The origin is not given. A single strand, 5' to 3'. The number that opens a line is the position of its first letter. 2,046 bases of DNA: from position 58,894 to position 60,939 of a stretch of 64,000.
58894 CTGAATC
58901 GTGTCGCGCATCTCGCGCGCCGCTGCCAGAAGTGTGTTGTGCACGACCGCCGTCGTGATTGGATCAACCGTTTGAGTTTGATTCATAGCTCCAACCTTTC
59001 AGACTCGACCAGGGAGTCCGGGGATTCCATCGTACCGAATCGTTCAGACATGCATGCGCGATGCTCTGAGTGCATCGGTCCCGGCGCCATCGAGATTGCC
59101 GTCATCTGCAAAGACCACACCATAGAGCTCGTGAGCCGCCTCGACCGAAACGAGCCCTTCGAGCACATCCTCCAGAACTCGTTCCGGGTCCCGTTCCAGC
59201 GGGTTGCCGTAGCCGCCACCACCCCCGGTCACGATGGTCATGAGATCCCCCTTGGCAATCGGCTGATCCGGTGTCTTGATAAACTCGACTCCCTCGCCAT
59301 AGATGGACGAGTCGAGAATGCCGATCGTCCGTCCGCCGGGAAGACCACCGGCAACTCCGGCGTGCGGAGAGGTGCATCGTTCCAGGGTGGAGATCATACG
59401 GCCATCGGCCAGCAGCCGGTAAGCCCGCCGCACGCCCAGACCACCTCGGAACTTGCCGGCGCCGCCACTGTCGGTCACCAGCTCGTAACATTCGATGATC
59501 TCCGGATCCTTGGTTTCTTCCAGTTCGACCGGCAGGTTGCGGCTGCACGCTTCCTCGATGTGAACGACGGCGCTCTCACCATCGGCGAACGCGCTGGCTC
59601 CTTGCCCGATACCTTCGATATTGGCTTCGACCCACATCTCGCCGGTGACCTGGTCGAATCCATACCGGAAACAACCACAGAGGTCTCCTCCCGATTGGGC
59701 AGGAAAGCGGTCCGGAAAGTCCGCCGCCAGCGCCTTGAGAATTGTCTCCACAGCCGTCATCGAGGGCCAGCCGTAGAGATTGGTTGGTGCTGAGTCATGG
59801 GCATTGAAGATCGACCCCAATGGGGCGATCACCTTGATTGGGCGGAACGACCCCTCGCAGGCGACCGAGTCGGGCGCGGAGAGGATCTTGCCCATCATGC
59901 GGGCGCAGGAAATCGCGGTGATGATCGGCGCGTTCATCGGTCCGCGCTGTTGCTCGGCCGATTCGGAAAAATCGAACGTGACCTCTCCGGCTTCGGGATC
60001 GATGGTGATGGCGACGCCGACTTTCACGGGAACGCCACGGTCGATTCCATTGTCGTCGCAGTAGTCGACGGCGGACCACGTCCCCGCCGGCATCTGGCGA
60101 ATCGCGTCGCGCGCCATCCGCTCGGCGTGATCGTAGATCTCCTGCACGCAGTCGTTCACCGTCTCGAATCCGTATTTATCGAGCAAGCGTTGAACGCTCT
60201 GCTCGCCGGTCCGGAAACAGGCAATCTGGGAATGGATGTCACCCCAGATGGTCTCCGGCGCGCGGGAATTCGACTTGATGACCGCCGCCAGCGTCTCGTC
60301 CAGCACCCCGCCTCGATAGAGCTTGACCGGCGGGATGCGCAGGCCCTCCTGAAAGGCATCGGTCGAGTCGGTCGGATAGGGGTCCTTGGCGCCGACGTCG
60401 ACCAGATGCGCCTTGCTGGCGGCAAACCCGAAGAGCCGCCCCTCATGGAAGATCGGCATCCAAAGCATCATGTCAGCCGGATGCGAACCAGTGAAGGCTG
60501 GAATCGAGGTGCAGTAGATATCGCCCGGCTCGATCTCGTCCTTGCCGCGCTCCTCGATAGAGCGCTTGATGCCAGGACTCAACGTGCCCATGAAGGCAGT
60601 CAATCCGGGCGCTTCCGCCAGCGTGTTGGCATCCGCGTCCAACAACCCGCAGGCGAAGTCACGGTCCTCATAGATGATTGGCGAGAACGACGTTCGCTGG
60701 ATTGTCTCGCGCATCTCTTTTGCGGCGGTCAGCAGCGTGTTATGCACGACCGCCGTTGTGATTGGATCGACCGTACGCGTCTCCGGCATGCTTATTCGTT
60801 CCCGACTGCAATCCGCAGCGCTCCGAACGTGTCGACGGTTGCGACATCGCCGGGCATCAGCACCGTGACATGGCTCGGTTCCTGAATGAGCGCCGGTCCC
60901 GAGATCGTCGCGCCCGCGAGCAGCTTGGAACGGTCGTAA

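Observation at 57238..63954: DUF917-hyuA-hyuB-hyuB operon: one A subunit with two diverged tandem B-subunit paralogs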

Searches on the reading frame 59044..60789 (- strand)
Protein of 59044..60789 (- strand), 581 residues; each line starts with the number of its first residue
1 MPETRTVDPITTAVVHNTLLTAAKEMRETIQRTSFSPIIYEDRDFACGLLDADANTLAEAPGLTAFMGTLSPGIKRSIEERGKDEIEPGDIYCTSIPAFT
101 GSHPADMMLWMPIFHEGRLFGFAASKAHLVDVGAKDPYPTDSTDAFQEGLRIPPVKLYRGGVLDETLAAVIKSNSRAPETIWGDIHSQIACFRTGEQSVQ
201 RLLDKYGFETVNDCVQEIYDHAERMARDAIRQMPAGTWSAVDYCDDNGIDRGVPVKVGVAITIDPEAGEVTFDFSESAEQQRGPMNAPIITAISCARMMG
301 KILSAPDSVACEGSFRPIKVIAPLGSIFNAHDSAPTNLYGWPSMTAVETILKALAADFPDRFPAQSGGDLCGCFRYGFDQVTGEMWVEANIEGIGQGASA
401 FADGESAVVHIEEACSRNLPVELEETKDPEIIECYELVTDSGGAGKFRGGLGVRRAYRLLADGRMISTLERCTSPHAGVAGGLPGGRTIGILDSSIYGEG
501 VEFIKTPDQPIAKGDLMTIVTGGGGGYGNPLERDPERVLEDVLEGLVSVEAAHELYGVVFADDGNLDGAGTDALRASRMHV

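Call 4: search_protein_families(library=pfam, proteins=[window:59044-60789:-])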
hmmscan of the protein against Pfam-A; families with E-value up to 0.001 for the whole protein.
window:59044-60789:- (581 aa): 1 family
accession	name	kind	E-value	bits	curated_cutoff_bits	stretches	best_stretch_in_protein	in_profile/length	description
PF02538.19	Hydantoinase_B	-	9.1e-152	506.6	26.8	1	8-530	1-519/519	Hydantoinase B/oxoprolinase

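Call 9: find_encoding_contigs(protein=window:59044-60789:-, flank=10000, max_places=10)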
Protein window:59044-60789:- (581 aa): no gene with exactly this product is on record in the collection.

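Call 10: find_homologous_proteins(query=window:59044-60789:-)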
Query window:59044-60789:- (581 aa): 3002 proteins with E <= 0.001 among 8000 candidates; the best 120 are listed.
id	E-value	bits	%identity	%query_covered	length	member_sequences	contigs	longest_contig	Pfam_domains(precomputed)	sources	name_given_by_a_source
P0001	0.0e+0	1218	91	100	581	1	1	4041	PF02538.20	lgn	-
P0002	0.0e+0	1213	90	100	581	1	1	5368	PF02538.20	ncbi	-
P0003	0.0e+0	1211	90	100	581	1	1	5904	PF02538.20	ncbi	-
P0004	0.0e+0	1200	89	99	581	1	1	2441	PF02538.20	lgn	-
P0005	0.0e+0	1200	89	100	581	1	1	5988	PF02538.20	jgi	jgi:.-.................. B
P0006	0.0e+0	1188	88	99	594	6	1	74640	PF02538.20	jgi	-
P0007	0.0e+0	1177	87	100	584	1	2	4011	PF02538.20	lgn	-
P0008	0.0e+0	1177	88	99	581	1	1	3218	PF02538.20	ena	-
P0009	0.0e+0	1175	89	99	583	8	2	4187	PF02538.20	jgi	jgi:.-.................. B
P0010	0.0e+0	1175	89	99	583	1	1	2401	PF02538.20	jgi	jgi:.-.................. B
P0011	0.0e+0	1175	87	100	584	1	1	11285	PF02538.20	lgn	-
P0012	0.0e+0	1174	87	100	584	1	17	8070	PF02538.20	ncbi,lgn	-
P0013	0.0e+0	1168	86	100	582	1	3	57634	PF02538.20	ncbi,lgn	-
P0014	0.0e+0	1163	87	99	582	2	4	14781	PF02538.20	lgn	-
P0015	0.0e+0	1158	86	100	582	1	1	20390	PF02538.20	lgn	-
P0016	0.0e+0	1155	86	99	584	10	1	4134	PF02538.20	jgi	jgi:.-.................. B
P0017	0.0e+0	1144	86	99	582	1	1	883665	PF02538.20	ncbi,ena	-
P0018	0.0e+0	1143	85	98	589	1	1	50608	PF02538.20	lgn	-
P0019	0.0e+0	1115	83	100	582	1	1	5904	PF02538.20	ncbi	-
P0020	0.0e+0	1113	82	100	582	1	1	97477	PF02538.20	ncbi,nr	ncbi:MAG: hydantoinase B/oxoprolinase family protein [Thermomicrobiales bacterium]|nr:hydantoinase B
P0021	0.0e+0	1107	82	100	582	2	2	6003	PF02538.20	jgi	jgi:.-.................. B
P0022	0.0e+0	1095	80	100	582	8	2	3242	PF02538.20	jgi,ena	jgi:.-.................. B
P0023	0.0e+0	1091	80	99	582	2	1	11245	PF02538.20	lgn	-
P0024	0.0e+0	1088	80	100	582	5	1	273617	PF02538.20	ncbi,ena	-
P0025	0.0e+0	1082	80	100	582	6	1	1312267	PF02538.20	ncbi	ncbi:MAG: hydantoinase B/oxoprolinase family protein [Thermomicrobiales bacterium]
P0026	0.0e+0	1079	80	100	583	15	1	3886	PF02538.20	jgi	jgi:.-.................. B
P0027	0.0e+0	1063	78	99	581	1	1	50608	PF02538.20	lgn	-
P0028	1.5e-292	989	87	83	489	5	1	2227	PF02538.20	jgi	jgi:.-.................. B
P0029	2.4e-292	989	77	96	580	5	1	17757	PF02538.20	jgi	jgi:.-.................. B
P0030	4.0e-281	952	87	81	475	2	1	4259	PF02538.20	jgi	jgi:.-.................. B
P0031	1.0e-278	944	89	78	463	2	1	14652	PF02538.20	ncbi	-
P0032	2.2e-268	910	70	99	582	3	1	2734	PF02538.20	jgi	jgi:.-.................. B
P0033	2.2e-265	900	71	95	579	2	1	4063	PF02538.20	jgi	jgi:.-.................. B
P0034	3.6e-263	892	69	99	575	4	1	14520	PF02538.20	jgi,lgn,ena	-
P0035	7.6e-263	891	69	98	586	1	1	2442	PF02538.20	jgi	jgi:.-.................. B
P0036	1.5e-262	890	68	99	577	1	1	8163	PF02538.20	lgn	-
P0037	2.2e-262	890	68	99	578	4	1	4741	PF02538.20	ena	-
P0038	7.1e-262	888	69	99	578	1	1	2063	PF02538.20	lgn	-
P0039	7.7e-261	885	68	95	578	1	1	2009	PF02538.20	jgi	jgi:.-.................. B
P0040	3.7e-258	876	68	99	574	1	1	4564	PF02538.20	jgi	jgi:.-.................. B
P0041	4.8e-258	876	67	98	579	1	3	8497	PF02538.20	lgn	-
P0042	5.0e-258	876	67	99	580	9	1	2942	PF02538.20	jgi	jgi:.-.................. B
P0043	6.3e-258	875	69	95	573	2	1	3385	PF02538.20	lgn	-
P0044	3.1e-255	866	68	95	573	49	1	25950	PF02538.20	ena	-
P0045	3.1e-255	866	69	95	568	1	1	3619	PF02538.20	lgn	-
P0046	5.6e-255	865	68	95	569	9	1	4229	PF02538.20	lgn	-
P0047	3.1e-254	863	68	99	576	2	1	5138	PF02538.20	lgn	-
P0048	7.1e-253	858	67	95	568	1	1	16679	PF02538.20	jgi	jgi:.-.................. B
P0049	1.1e-252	858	68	98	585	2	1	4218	PF02538.20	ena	-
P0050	4.7e-252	856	68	96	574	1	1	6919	PF02538.20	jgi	jgi:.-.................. B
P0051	1.7e-251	854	66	99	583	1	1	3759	PF02538.20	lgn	-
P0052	6.3e-250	849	66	95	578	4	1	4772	PF02538.20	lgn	-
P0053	1.1e-249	848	67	98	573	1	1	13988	PF02538.20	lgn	-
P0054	1.1e-248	845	66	99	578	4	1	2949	PF02538.20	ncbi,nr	ncbi:MAG: hydantoinase B/oxoprolinase family protein [Thermomicrobiales bacterium]|nr:hydantoinase B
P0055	2.0e-248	844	66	99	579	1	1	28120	PF02538.20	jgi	jgi:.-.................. B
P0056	7.5e-247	839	65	96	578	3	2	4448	PF02538.20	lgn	-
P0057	1.2e-241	821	67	95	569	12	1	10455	PF02538.20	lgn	-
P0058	1.4e-241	821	65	98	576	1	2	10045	PF02538.20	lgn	-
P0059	2.9e-240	817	65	99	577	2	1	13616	PF02538.20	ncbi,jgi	jgi:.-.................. B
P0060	3.3e-236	803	64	96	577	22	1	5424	PF02538.20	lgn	-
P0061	7.4e-235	799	64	95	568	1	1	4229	PF02538.20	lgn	-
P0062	1.7e-234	798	64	95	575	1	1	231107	PF02538.20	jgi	jgi:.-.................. B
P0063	6.0e-230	783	63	95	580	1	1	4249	PF02538.20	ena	-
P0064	1.1e-228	779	62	99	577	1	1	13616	PF02538.20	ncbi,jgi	jgi:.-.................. B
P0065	2.2e-227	774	60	98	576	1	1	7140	PF02538.20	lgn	-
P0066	1.2e-225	769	61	95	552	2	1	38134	PF02538.20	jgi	-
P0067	2.1e-225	768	62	98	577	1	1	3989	PF02538.20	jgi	-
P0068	2.8e-224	764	60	99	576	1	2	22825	PF02538.20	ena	-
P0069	7.2e-223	759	58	98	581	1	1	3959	PF02538.20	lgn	-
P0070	6.2e-212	723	56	98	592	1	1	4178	PF02538.20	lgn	-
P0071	1.8e-209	715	57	98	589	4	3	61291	PF02538.20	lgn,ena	-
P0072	3.4e-204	698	55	98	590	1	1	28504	PF02538.20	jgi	jgi:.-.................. B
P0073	1.9e-202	692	56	95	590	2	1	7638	PF02538.20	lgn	-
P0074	4.6e-201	687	78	65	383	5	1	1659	PF02538.20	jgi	jgi:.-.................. B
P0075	1.2e-195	670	56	92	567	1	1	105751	PF02538.20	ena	-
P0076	5.4e-184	631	51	98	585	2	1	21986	PF02538.20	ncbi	-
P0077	1.5e-183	630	51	98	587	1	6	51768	PF02538.20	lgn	-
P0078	5.4e-179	615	67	70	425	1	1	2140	PF02538.20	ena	-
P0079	2.1e-176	606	51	96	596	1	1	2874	PF02538.20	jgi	-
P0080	4.8e-176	605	47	99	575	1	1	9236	PF02538.20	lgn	-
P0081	1.8e-170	586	65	70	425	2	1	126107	PF02538.20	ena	-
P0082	2.2e-155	537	65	63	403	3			PF02538.20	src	-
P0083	4.7e-154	532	45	98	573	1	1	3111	PF02538.20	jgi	jgi:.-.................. B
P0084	6.1e-154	532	45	98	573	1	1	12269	PF02538.20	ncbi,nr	ncbi:MAG: hydantoinase B/oxoprolinase family protein [Deltaproteobacteria bacterium]|nr:hydantoinase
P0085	7.3e-154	532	46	98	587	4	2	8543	PF02538.20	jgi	jgi:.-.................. B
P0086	3.9e-151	523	46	98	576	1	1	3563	PF02538.20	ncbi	-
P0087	1.8e-150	520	45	98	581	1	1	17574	PF02538.20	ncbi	-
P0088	1.9e-150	520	46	98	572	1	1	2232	PF02538.20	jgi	jgi:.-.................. B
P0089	2.9e-150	520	44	99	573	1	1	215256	PF02538.20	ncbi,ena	-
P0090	1.4e-149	517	44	100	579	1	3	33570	PF02538.20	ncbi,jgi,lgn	-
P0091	3.4e-149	516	47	95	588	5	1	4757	PF02538.20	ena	-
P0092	3.9e-149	516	46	96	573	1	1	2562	PF02538.20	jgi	-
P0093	4.0e-149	516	45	98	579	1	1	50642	PF02538.20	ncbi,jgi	-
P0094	1.0e-148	515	46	96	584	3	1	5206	PF02538.20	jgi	-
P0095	1.4e-148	514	46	96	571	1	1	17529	PF02538.20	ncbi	-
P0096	2.0e-148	514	44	98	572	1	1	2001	PF02538.20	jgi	jgi:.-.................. B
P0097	3.0e-148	513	46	95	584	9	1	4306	PF02538.20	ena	-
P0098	6.4e-148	512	45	98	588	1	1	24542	PF02538.20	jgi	jgi:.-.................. B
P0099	9.2e-148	511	43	99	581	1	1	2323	PF02538.20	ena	-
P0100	9.7e-148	511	46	98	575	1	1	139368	PF02538.20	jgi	jgi:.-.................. B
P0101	1.8e-147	510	44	99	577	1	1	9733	PF02538.20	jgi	jgi:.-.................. B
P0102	1.8e-147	510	45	96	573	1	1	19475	PF02538.20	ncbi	-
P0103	4.0e-147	509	45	95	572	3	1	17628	PF02538.20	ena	-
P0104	4.5e-147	509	44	98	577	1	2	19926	PF02538.20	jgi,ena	-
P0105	5.8e-147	509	46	95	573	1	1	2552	PF02538.20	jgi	-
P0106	6.8e-147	509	44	98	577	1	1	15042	PF02538.20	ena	-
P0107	6.9e-147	509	44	99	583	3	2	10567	PF02538.20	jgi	jgi:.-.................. B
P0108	7.6e-147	508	44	98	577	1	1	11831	PF02538.20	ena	-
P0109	2.4e-146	507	45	96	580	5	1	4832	PF02538.20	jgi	jgi:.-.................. B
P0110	3.9e-146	506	46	95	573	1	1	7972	PF02538.20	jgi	-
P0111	4.9e-146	506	44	99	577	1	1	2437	PF02538.20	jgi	jgi:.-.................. B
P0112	5.5e-146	506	44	98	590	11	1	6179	PF02538.20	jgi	jgi:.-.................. B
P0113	7.2e-146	505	45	99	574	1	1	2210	PF02538.20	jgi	jgi:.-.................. B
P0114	1.4e-145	504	45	96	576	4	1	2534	PF02538.20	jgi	jgi:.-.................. B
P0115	2.1e-145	504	44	99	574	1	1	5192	PF02538.20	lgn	-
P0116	2.8e-145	503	44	95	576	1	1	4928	PF02538.20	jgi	jgi:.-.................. B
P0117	8.4e-145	502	65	59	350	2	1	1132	PF02538.20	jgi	jgi:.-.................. B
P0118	1.2e-144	501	44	99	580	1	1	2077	PF02538.20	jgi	jgi:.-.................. B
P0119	1.6e-144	501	45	98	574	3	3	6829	PF02538.20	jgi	jgi:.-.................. B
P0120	1.8e-144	501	44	98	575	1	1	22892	PF02538.20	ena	-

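Call 13: find_encoding_contigs(protein=P0020, flank=10000, max_places=4)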
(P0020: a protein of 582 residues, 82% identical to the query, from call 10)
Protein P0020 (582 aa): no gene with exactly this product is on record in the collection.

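Call 16: find_related_loci(query=A1, collection=genome_contigs, flank=10000)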
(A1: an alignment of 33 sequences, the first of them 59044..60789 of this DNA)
Query A1 (581 aa) in genome_contigs; peptide patterns used: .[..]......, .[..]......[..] (x = any residue, [..] = any of these).
151 stretches matched a pattern; 119 encode a relative of the query (tblastn E <= 1e-3); the best 80 are kept; 79 distinct loci.
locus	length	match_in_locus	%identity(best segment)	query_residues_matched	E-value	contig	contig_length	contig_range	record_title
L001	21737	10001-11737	86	1-579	0e+0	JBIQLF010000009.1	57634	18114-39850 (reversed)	MAG: Thermomicrobia bacterium isolate mag.54g NODE_528_length_57634, whole genome shotgun sequence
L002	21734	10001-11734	87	1-578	0e+0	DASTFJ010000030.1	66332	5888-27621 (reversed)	MAG TPA_asm: Thermomicrobiales bacterium isolate SMAG_U871 k141_1222325, whole genome shotgun sequence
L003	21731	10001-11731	80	3-579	0e+0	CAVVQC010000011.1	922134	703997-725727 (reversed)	MAG: uncultured Chloroflexia bacterium isolate MFD02581.bin.1.11 genome assembly, contig: contig_79149, whole genome sho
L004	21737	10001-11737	80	1-579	0e+0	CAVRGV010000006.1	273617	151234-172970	MAG: uncultured Chloroflexia bacterium isolate MFD05442.bin.2.324 genome assembly, contig: contig_50338, whole genome sh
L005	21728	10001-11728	68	1-576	0e+0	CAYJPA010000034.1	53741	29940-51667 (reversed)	MAG TPA_asm: uncultured Sphaerobacteraceae bacterium isolate ERP124720_co1_207 genome assembly, contig: NODE_859_length_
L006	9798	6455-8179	67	1-575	0e+0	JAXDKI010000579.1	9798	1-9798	MAG: Thermomicrobiales bacterium isolate BP_591 scaffold_6034071, whole genome shotgun sequence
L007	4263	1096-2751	66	6-558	0e+0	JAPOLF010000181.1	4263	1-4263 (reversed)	MAG: bacterium isolate bin109 NODE_181_length_4263_cov_1.390110, whole genome shotgun sequence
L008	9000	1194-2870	64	1-560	0e+0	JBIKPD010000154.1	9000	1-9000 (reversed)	MAG: Roseateles sp. isolate ME2015-03-07_3300042541_group6_bin25 Rohwer_bin2183_scaffold_6137_c1, whole genome shotgun s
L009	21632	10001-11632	35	8-557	2e-91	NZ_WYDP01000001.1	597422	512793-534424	Rubellimicrobium sp. CFH 75288 contig1, whole genome shotgun sequence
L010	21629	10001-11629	34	8-557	3e-90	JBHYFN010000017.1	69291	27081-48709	MAG: Paracoccaceae bacterium isolate CCAP1475_9_bin-016 CCAP1475_9_bin-016_c17, whole genome shotgun sequence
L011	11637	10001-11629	34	8-557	7e-90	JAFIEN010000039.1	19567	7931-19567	MAG: Rubellimicrobium sp. isolate BM_Day8_Bin.38 NODE_1279_length_19567_cov_6.395346, whole genome shotgun sequence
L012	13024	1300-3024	35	7-575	4e-88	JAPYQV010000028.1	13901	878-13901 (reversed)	MAG: Alphaproteobacteria bacterium isolate PW3.concoct.191_sub PW3_6071_length_13901_cov_6.087390, whole genome shotgun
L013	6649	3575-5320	36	2-571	5e-88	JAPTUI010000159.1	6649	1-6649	MAG: Pseudomonadota bacterium isolate FAK.bin15 NODE_19786_length_6649_cov_1.29807_FK5-1, whole genome shotgun sequence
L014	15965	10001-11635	33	7-557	1e-87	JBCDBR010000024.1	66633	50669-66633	MAG: Pseudomonadota bacterium isolate P01_F01_bin.88 k141_128381_length_66633_cov_27.7054, whole genome shotgun sequence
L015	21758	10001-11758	36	2-576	2e-87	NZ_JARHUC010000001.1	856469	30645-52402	Albimonas sp. CAU 1670 contig1, whole genome shotgun sequence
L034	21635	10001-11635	33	8-557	5e-85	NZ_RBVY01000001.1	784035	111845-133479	Nitratireductor alexandrii strain Z3-1 Scaffold1, whole genome shotgun sequence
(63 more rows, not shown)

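Call 19: search_solved_structures(query=window:59044-60789:-, max_evalue=0.001, show_alignments=1)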
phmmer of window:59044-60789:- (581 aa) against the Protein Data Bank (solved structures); distinct sequences matched with E-value up to 0.001: 5.
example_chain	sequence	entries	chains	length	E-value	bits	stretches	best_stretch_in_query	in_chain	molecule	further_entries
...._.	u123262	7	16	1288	1.7e-79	271.1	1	7-561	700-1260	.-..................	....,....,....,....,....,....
6yra_B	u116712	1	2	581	1e-69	238.7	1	5-577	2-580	Hydantoinase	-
5l9w_A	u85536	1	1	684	5.7e-33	117.4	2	51-456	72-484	Acetophenone carboxylase delta subunit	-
5svb_A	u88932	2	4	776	7e-26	94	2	5-460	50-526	Acetone carboxylase alpha subunit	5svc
5m45_A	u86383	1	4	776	4.8e-25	91.3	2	5-460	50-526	Acetone carboxylase alpha subunit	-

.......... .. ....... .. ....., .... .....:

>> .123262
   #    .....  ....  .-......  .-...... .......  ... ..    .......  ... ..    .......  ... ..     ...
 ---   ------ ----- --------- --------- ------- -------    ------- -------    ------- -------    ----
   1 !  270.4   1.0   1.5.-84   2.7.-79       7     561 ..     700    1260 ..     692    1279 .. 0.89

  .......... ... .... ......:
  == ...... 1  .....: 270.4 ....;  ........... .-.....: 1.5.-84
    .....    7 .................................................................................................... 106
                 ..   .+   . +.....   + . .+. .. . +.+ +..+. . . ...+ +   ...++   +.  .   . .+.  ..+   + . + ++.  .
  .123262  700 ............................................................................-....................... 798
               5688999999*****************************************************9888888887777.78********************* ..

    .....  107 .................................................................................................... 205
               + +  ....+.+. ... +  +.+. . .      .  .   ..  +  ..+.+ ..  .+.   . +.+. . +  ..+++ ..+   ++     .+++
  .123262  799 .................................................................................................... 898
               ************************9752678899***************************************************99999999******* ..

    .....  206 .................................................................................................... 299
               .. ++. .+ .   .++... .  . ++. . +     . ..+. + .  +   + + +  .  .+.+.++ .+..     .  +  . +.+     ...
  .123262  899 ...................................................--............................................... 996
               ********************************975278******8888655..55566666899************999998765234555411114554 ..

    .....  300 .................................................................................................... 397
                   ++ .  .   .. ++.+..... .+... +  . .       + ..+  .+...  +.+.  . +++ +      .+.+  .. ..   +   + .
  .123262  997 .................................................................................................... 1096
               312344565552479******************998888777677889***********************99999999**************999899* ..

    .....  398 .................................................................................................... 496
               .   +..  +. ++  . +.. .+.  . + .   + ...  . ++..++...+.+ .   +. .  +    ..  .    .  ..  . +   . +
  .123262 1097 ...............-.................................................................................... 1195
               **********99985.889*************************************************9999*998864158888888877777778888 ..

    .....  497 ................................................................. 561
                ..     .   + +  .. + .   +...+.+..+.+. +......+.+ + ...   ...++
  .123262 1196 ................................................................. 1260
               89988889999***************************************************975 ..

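Call 20: search_protein_families(library=ncbifam, proteins=[window:59044-60789:-])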
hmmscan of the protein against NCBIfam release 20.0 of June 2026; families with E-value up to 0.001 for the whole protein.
window:59044-60789:- (581 aa): 2 families
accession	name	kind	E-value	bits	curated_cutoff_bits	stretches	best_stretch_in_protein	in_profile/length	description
NF050157.1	CapLactmsBetCapB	equivalog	2.6e-78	263.7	1000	1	7-566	1-565/577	caprolactamase subunit beta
NF042976.1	AcphenoCarb_ApcD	equivalog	4.4e-32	111.2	1500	2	72-293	92-316/685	acetophenone carboxylase subunit delta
